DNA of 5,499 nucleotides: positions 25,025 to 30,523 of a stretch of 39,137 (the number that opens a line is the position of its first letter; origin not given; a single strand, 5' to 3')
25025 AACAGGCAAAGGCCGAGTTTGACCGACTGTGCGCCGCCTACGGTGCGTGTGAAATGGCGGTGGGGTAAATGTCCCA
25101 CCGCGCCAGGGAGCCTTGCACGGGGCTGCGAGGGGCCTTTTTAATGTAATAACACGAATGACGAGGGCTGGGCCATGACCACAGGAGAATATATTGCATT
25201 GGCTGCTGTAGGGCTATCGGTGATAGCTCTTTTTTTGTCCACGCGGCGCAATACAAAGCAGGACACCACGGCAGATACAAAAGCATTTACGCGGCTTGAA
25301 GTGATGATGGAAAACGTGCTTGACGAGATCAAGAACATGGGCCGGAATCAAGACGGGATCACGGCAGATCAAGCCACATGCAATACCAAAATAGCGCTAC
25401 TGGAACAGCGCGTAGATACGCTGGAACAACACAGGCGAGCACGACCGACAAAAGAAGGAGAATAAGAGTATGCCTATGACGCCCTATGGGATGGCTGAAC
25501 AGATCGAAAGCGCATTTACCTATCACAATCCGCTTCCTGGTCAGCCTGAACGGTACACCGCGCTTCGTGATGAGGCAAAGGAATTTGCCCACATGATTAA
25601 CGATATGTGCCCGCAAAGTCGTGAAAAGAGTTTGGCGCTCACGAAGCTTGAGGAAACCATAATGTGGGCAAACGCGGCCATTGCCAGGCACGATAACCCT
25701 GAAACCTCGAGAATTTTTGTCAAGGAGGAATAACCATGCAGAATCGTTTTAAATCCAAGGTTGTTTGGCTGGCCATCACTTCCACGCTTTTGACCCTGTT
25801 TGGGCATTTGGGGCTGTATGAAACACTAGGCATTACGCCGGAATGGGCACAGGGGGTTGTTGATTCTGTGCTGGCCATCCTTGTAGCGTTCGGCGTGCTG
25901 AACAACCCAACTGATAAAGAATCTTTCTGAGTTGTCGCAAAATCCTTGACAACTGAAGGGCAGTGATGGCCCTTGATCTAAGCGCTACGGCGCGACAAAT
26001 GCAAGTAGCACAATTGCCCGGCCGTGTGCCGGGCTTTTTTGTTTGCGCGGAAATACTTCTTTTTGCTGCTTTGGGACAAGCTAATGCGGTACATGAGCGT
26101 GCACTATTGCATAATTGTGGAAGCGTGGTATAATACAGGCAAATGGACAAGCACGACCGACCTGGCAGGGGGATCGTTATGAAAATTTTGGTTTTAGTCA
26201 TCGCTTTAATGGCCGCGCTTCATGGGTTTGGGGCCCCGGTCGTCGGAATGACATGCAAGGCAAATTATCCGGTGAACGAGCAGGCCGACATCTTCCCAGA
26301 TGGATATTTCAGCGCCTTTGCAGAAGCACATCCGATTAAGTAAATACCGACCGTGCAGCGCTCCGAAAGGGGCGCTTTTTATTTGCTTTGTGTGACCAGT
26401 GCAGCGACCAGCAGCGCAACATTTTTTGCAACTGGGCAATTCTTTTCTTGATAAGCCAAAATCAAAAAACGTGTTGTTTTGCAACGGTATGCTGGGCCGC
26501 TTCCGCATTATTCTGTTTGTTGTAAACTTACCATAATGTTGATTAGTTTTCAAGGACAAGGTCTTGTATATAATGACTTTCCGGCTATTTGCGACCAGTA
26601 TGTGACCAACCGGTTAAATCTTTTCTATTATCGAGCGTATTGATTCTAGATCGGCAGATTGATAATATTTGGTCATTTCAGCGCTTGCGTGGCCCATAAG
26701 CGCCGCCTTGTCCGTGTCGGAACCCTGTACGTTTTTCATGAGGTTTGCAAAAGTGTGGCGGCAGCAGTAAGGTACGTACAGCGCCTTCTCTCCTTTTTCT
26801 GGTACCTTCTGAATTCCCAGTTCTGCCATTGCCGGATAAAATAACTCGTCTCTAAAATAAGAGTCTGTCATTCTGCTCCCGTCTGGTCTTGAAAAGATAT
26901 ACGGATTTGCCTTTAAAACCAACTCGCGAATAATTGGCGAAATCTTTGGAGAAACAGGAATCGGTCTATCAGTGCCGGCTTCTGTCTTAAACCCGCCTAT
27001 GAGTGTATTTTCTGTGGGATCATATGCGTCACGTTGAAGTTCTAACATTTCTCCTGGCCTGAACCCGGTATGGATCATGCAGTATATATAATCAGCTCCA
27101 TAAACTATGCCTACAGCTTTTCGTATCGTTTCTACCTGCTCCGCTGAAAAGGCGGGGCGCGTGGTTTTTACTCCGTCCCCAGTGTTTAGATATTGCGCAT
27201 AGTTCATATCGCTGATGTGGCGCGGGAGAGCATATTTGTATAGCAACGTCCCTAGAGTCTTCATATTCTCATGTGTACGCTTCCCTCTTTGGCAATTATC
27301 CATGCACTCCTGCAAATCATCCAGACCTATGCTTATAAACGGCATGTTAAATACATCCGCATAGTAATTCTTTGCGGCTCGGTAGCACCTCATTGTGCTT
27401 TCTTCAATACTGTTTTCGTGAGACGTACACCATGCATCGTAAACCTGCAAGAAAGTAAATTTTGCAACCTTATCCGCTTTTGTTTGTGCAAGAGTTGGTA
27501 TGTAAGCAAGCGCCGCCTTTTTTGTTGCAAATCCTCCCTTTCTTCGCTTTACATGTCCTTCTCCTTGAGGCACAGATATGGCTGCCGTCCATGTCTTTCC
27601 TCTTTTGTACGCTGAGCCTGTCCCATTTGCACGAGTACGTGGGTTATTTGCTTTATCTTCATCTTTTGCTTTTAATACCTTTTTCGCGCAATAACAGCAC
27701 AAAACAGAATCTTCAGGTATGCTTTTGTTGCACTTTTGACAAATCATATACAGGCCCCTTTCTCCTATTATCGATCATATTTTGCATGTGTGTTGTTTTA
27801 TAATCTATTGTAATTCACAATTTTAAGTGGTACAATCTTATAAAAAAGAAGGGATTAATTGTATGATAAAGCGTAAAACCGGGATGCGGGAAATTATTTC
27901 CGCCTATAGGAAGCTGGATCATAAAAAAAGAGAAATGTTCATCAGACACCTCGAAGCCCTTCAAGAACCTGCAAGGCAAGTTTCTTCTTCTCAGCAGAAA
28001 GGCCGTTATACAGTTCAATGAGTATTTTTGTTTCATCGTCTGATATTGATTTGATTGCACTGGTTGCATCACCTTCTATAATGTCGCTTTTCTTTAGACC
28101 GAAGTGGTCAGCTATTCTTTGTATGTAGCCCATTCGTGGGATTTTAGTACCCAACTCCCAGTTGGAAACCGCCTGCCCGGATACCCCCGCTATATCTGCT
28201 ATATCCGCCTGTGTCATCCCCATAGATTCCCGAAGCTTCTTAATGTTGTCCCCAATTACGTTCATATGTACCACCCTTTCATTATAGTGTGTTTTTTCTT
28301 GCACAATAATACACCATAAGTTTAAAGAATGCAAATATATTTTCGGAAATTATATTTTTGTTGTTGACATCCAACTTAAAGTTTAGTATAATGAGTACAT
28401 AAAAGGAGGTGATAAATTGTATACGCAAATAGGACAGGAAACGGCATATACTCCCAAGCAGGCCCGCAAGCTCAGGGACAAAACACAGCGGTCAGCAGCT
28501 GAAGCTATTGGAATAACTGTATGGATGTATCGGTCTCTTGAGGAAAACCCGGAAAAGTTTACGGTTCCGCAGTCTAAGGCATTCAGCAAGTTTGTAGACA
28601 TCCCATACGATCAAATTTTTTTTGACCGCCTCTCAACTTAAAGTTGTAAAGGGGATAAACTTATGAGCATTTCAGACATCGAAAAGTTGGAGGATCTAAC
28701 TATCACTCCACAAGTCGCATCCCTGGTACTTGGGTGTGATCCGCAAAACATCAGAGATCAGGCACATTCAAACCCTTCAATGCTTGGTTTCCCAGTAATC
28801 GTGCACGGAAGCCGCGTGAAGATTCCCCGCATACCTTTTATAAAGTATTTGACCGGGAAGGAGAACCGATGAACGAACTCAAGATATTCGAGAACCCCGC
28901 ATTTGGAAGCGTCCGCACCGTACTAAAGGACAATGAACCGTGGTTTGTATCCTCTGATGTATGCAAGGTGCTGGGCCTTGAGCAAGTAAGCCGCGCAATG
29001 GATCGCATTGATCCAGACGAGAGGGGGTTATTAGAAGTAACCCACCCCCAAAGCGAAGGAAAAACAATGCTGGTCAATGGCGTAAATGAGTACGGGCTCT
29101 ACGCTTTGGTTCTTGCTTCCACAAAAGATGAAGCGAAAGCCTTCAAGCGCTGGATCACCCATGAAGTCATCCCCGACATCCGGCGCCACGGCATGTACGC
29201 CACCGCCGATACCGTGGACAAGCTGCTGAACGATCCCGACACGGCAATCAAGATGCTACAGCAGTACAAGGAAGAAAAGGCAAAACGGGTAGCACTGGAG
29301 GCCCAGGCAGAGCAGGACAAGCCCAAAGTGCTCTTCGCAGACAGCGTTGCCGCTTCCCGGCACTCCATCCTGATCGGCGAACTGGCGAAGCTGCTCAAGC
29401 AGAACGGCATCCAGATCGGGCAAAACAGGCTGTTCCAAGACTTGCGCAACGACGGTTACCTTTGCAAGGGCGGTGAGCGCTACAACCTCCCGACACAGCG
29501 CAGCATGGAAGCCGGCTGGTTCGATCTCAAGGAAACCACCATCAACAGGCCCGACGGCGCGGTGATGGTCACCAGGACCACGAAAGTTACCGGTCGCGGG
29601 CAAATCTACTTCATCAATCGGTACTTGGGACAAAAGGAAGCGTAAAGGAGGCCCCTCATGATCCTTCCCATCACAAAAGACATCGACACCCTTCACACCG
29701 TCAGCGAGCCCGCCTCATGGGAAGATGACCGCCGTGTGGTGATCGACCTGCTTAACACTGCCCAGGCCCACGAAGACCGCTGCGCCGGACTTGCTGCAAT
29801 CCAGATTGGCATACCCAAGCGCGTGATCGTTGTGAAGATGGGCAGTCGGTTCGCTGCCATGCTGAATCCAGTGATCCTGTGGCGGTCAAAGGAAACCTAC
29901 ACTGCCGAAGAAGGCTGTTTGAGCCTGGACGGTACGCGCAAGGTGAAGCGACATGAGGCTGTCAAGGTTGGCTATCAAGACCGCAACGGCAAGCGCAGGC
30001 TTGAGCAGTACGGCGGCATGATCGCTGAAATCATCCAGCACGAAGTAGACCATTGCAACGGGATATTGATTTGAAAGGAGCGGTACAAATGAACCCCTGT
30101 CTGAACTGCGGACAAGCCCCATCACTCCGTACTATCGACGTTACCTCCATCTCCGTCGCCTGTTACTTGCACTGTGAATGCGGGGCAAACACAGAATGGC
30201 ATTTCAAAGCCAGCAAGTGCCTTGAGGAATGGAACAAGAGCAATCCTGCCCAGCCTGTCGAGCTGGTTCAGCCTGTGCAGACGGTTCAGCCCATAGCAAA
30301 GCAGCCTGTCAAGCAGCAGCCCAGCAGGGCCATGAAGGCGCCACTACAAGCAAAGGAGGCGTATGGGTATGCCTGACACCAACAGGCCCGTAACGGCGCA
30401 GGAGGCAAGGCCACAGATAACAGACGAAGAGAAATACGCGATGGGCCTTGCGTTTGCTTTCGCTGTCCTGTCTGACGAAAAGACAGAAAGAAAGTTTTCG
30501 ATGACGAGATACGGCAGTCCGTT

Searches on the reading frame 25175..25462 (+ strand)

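Call 44: search_protein_families(library=pfam, proteins=[window:25175-25462:+], max_evalue=0.01)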
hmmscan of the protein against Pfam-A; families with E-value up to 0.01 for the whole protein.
window:25175-25462:+ (96 aa): 1 family
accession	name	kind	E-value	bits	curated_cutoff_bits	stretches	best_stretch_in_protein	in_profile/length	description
PF07195.17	FliD_C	-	0.0071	16.2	25.4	1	15-86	153-219/236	Flagellar hook-associated protein 2 C-terminus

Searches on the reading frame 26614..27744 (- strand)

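Call 21: search_protein_families(library=pfam, proteins=[window:26614-27744:-], max_evalue=0.01)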
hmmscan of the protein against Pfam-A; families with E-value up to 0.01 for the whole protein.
window:26614-27744:- (376 aa): 1 family
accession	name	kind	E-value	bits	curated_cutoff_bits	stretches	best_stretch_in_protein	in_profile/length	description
PF00589.27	Phage_integrase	-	3e-08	34.1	27.1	1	202-364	6-168/172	Phage integrase family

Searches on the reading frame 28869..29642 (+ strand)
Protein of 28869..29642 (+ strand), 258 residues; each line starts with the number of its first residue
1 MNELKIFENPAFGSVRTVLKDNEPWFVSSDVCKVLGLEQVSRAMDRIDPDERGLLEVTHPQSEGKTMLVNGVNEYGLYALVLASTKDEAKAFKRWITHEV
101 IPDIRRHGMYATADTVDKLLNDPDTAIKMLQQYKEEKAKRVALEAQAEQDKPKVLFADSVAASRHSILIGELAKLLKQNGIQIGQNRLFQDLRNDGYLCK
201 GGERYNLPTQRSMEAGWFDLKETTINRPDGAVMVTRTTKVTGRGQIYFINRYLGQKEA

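Call 21: search_protein_families(library=pfam, proteins=[window:28869-29642:+], max_evalue=0.01)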
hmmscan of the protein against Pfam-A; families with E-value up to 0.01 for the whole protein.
window:28869-29642:+ (258 aa): 2 families
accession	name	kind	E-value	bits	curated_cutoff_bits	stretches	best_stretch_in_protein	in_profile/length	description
PF03374.19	ANT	-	5e-33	114.1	25.3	1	144-253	1-106/108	Phage antirepressor protein KilAC domain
PF02498.22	Bro-N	-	3.4e-21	76.1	25.6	1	15-102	2-96/96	BRO family, N-terminal domain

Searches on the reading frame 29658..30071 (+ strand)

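Call 21: search_protein_families(library=pfam, proteins=[window:29658-30071:+], max_evalue=0.01)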
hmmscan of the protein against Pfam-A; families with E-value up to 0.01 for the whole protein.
window:29658-30071:+ (138 aa): 1 family
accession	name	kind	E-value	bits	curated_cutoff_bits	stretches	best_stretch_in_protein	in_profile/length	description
PF01327.26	Pep_deformylase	-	2.4e-32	112.1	22.8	1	10-138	10-146/156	Polypeptide deformylase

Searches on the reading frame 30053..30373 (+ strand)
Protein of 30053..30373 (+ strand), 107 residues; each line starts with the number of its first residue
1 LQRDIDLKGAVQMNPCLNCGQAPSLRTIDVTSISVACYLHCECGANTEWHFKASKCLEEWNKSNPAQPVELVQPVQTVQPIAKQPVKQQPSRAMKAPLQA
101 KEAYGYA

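Call 21: search_protein_families(library=pfam, proteins=[window:30053-30373:+], max_evalue=0.01)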
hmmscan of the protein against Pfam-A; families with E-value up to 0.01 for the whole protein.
window:30053-30373:+ (107 aa): 1 family
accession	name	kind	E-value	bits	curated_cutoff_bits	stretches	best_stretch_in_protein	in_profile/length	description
PF14354.12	Lar_restr_allev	-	0.0091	16.7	28.6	0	13-62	3-56/58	Restriction alleviation protein Lar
